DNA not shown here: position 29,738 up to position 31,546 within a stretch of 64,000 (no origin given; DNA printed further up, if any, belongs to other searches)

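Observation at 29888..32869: Tandem, overlapping pair of cobalamin-binding radical SAM paralogues in a low-GC islet next to tRNA-Lys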

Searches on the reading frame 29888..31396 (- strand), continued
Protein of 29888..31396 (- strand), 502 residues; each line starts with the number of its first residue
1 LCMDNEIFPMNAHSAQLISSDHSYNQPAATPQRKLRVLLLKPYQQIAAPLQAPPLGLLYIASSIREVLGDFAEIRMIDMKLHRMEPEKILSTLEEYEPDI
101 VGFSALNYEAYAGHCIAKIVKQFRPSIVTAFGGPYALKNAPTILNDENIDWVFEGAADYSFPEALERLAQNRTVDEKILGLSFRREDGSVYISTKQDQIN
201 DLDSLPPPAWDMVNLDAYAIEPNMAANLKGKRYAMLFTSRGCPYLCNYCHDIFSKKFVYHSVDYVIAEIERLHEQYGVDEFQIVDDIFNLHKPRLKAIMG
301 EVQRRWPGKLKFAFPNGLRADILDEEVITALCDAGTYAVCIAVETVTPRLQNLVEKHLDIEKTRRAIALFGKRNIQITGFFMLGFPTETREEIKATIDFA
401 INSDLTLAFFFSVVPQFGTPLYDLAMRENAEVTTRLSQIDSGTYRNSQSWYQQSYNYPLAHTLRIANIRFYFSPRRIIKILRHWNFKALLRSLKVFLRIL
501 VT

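Call 46: predict_structure(alignment_id=A1)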
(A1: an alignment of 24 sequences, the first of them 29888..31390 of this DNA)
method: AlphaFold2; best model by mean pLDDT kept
length: 500 residues; sequences in the alignment: 24
mean_pLDDT: 83.4   pTM: 0.83
mean pLDDT of the five models: 83.4, 82.8, 81.1, 80.8, 80.1
residues with pLDDT >= 90: 243; 70-90: 185; 50-70: 31; < 50: 41
segments of 3 or more residues with pLDDT < 50: 1-25, 241-252
pLDDT, mean of each block of 10 residues (from residue 1): 30 37 57 96 81 91 95 95 93 98 84 97 97 85 96 88 95 93 94 83 92 89 78 76 41 71 95 94 75 93 95 82 93 91 70 77 93 89 88 91 87 75 89 68 67 90 89 89 82 71
secondary structure, 60 per line:
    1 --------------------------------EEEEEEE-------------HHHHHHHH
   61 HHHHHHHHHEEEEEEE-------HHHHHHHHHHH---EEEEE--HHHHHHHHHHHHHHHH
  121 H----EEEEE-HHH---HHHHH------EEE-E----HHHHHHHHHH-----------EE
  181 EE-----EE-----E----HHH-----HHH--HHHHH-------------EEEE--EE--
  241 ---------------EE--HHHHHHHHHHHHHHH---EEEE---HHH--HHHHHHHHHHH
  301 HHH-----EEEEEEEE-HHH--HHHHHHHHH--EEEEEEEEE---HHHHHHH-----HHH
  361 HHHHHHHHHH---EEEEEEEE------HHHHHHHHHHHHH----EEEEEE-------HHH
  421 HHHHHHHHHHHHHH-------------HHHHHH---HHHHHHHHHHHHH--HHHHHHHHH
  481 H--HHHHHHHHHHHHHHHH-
elements in order: E33-39 H53-69 E70-76 H84-94 E98-102 H105-121 E126-130 H138-142 E149-151 H158-167 E179-182 H213-217 E231-234 H260-274 E278-281 H290-303 E309-316 H323-331 E334-342 H346-352 H358-370 E374-381 H388-400 E405-410 H418-434 H448-453 H457-469 H472-481 H484-499
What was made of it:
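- On Class B (B12-binding domain) radical SAM superfamily: The AF2 model has pLDDT 83.4 and pTM 0.83 (call 46).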

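Call 49: fold_search(model_id=the predicted structure, library=pdb)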
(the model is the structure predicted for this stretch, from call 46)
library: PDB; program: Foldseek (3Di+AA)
matches with E <= 10: 1791; with E <= 0.001: 51
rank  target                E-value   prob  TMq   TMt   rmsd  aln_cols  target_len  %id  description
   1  6fd2_A                9.2e-18  1.00  0.66  0.72   5.5       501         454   21  Radical SAM 1,2-diol dehydratase AprD4 in complex with its substrate paromamine (released 2018-01-17)
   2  6fd2_B                1.8e-17  1.00  0.65  0.71   5.6       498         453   22  Radical SAM 1,2-diol dehydratase AprD4 in complex with its substrate paromamine (released 2018-01-17)
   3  9ccb                  1.8e-17  1.00  0.58  0.68   8.9       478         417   18  X-ray crystal structure of methyl-coenzyme M reductase glutamine methylase (MgmA) from Methanothermobacter marburgensis  (released 2025-01-01)
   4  6wtf_A                3.0e-17  1.00  0.60  0.55   5.2       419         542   20  Structure of radical S-adenosylmethionine methyltransferase, TsrM, from Kitasatospora setae with tryptophan substrate  (released 2020-12-23)
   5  9n1d                  8.8e-17  1.00  0.62  0.50   4.7       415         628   18  Crystal structure of CysS from Corallococcus sp. CA054B with 5'-deoxyadenosine and methionine bound (released 2026-01-28)
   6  5ul4                  1.0e-16  1.00  0.57  0.41  11.6       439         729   17  Structure of Cobalamin-dependent S-adenosylmethionine radical enzyme OxsB with aqua-cobalamin and S-adenosylmethionine b (released 2017-04-19)
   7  5ul3                  1.2e-16  1.00  0.57  0.41  11.5       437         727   17  Structure of Cobalamin-dependent S-adenosylmethionine radical enzyme OxsB with aqua-cobalamin bound (released 2017-04-19)
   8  5ul2                  1.5e-16  1.00  0.58  0.41  11.5       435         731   17  Structure of Apo, SeMet-labeled Cobalamin-dependent S-adenosylmethionine radical enzyme OxsB (released 2017-04-19)
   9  6wtf_B                1.6e-16  1.00  0.59  0.55   5.4       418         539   20  Structure of radical S-adenosylmethionine methyltransferase, TsrM, from Kitasatospora setae with tryptophan substrate  (released 2020-12-23)
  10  6wte_A                1.8e-16  1.00  0.59  0.53   7.2       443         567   19  Structure of radical S-adenosylmethionine methyltransferase, TsrM, from Kitasatospora setae with cobalamin and [4Fe-4S (released 2020-12-23)
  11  6wte_B                1.9e-16  1.00  0.60  0.57   6.4       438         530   19  Structure of radical S-adenosylmethionine methyltransferase, TsrM, from Kitasatospora setae with cobalamin and [4Fe-4S (released 2020-12-23)
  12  9n1b                  2.6e-16  1.00  0.62  0.50   4.8       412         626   17  Crystal structure of CysS from Corallococcus sp. CA054B with 5'-deoxyadenosine, methionine, and pantetheinylated 3-metho (released 2026-01-28)
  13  9n1c                  2.5e-15  1.00  0.61  0.50   4.7       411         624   17  Crystal structure of CysS from Corallococcus sp. CA054B with 5'-deoxyadenosine, methionine, and pantetheinylated 3-ethox (released 2026-01-28)
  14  7kdy_A                4.1e-15  1.00  0.57  0.44  11.2       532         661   16  Crystal structure of Streptomyces tokunonesis TokK with hydroxycobalamin, 5'-deoxyadenosine, methionine, and (2R)-pant (released 2022-01-12)
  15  7kdx_A                4.4e-14  1.00  0.56  0.44   5.1       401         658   18  Crystal structure of Streptomyces tokunonesis TokK with hydroxycobalamin, 5'-deoxyadenosine, and methionine (released 2022-01-12)
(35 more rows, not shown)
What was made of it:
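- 29888..31390 (-): Downstream copy: intact class B radical SAM gene (500 aa from the ATG at 31390; alternative starts are TTG 31396 and ATG 31369). AF2 model pLDDT 83 with a class B fold (calls 46, 49).
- On Class B (B12-binding domain) radical SAM superfamily: The top 17 Foldseek PDB hits are all class B-type enzymes, with E 9e-18 to 2e-13 (call 49).
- Closest known: Class B. Same: Foldseek E 1e-13 to 1e-17 and TM 0.56-0.72 (call 49).
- The AF2 model (pLDDT 83) matches AprD4, MgmA, TsrM, CysS, OxsB and TokK at TM 0.56-0.72 (calls 46, 49). The nearest structural neighbours after the class B enzymes are MiaB, MtaB and RimO (call 49).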

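Call 61: find_encoding_contigs(protein=P0079, flank=10000, max_places=2)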
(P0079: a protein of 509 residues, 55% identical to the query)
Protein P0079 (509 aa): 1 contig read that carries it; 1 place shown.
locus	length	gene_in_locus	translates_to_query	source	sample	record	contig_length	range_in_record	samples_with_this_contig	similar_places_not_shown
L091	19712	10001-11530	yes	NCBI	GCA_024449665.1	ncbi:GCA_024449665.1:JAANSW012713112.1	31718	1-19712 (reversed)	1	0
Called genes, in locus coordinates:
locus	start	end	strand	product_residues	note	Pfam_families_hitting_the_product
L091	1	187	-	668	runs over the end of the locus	PF03176:MMPL, PF02460:Patched (weak), PF12349:Sterol-sensing (weak)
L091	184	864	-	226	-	PF02390:Methyltransf_4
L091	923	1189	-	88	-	-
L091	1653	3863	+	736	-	PF02412:TSP_3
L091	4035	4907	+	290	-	PF01040:UbiA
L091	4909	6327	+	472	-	-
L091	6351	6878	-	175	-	PF00293:NUDIX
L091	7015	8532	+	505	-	PF02310:B12-binding, PF04055:Radical_SAM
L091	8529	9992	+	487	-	PF00483:NTP_transferase, PF12804:NTP_transf_3 (weak), PF00535:Glycos_transf_2, PF13641:Glyco_tranf_2_3 (weak)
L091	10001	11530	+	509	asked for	PF02310:B12-binding, PF04055:Radical_SAM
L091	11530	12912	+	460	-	-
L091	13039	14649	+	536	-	PF02310:B12-binding, PF04055:Radical_SAM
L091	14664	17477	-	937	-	PF01564:Spermine_synth, PF05175:MTS (weak)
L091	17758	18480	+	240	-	PF00132:Hexapep, PF14602:Hexapep_2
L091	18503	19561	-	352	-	PF00890:FAD_binding_2 (weak), PF01134:GIDA (weak), PF01266:DAO (weak), PF01494:FAD_binding_3, PF01946:Thi4 (weak), PF03486:HI0933_like (weak), PF07992:Pyr_redox_2 (weak), PF12831:FAD_oxidored (weak), +3 more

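Call 62: find_encoding_contigs(protein=P0053, flank=10000, max_places=2)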
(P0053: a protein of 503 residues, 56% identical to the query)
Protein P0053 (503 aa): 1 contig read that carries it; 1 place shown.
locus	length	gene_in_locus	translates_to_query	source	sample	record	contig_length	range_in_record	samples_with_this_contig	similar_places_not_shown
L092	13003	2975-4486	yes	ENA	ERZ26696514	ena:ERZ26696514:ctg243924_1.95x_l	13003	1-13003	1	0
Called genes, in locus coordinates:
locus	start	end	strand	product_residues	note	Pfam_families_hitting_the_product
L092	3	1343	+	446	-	?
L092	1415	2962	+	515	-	PF02310:B12-binding, PF04055:Radical_SAM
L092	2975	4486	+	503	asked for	PF02310:B12-binding, PF04055:Radical_SAM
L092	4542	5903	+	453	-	-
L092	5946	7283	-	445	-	-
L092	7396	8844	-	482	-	PF01564:Spermine_synth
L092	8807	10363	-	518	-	PF07690:MFS_1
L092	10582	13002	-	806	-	?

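Call 64: search_protein_families(library=pfam, proteins=[L091:11530-12912:+, L091:4909-6327:+, L092:4542-5903:+, L092:5946-7283:-, L007:6671-7981:+, L091:18503-19561:-, L091:4035-4907:+, L091:14664-17477:-], max_evalue=1)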
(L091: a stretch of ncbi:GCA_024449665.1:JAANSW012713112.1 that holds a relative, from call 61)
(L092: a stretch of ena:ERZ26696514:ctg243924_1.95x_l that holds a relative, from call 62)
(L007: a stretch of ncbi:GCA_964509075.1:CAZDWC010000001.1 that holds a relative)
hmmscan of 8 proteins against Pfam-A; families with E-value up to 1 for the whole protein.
L091:11530-12912:+ (460 aa): 0 families

L091:4909-6327:+ (472 aa): 0 families

L092:4542-5903:+ (453 aa): 0 families

L092:5946-7283:- (445 aa): 0 families

L007:6671-7981:+ (436 aa): 0 families

L091:18503-19561:- (352 aa): 21 families
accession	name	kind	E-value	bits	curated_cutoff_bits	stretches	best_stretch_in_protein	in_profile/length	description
PF01494.25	FAD_binding_3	-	2.7e-18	66.8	22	1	3-163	2-172/349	FAD binding domain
PF07992.20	Pyr_redox_2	-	2e-10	41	26.1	1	3-43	1-36/291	Pyridine nucleotide-disulphide oxidoreductase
PF03486.20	HI0933_like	-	1.7e-07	31.4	50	1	4-104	2-105/244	HI0933-like protein Rossmann domain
PF01266.30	DAO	-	2.2e-07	31.2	27.9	1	4-39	1-36/353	FAD dependent oxidoreductase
PF00890.30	FAD_binding_2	-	3.3e-06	27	20.4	1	4-47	1-45/414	FAD binding domain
PF01946.23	Thi4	-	4.7e-06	26.4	26.2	1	2-36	17-52/235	Thi4 family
PF01134.28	GIDA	-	8.1e-06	25.6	22.1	1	4-48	1-46/391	Glucose inhibited division protein A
PF12831.13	FAD_oxidored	-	9.1e-06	25.6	27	1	4-126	1-118/416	FAD dependent oxidoreductase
PF00070.33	Pyr_redox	-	1.4e-05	26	22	1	5-38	2-35/82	Pyridine nucleotide-disulphide oxidoreductase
PF13450.12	NAD_binding_8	-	1.4e-05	25.7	21.9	1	7-33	1-27/68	NAD(P)-binding Rossmann-like domain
PF13738.12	Pyr_redox_3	-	2.1e-05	24.4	30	1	6-34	1-30/305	Pyridine nucleotide-disulphide oxidoreductase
PF05834.18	Lycopene_cycl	-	7.9e-05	22.3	23.4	1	4-37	1-36/380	Lycopene cyclase protein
PF13478.12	XdhC_C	-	0.0006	20.8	29.7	1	5-109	1-67/125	XdhC Rossmann domain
PF04820.20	Trp_halogenase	-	0.0018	17.6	21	0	97-154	159-217/458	Tryptophan halogenase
PF22578.2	GGR_cat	-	0.0027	18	27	1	193-232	31-72/88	Geranylgeranyl reductase catalytic domain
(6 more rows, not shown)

L091:4035-4907:+ (290 aa): 1 family
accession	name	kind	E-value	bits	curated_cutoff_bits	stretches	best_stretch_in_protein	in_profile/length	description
PF01040.23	UbiA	-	8.4e-19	68.3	34.2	1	58-255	18-223/250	UbiA prenyltransferase family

L091:14664-17477:- (937 aa): 3 families
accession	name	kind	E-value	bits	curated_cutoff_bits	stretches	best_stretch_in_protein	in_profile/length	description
PF01564.23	Spermine_synth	-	8e-17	61.8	22.9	1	488-638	10-159/186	Spermine/spermidine synthase domain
PF05175.20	MTS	-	1e-05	25.7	23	1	479-609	17-138/170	Methyltransferase small domain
PF24496.1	DUF7588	-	0.28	11.5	27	1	587-617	30-59/65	Domain of unknown function (DUF7588)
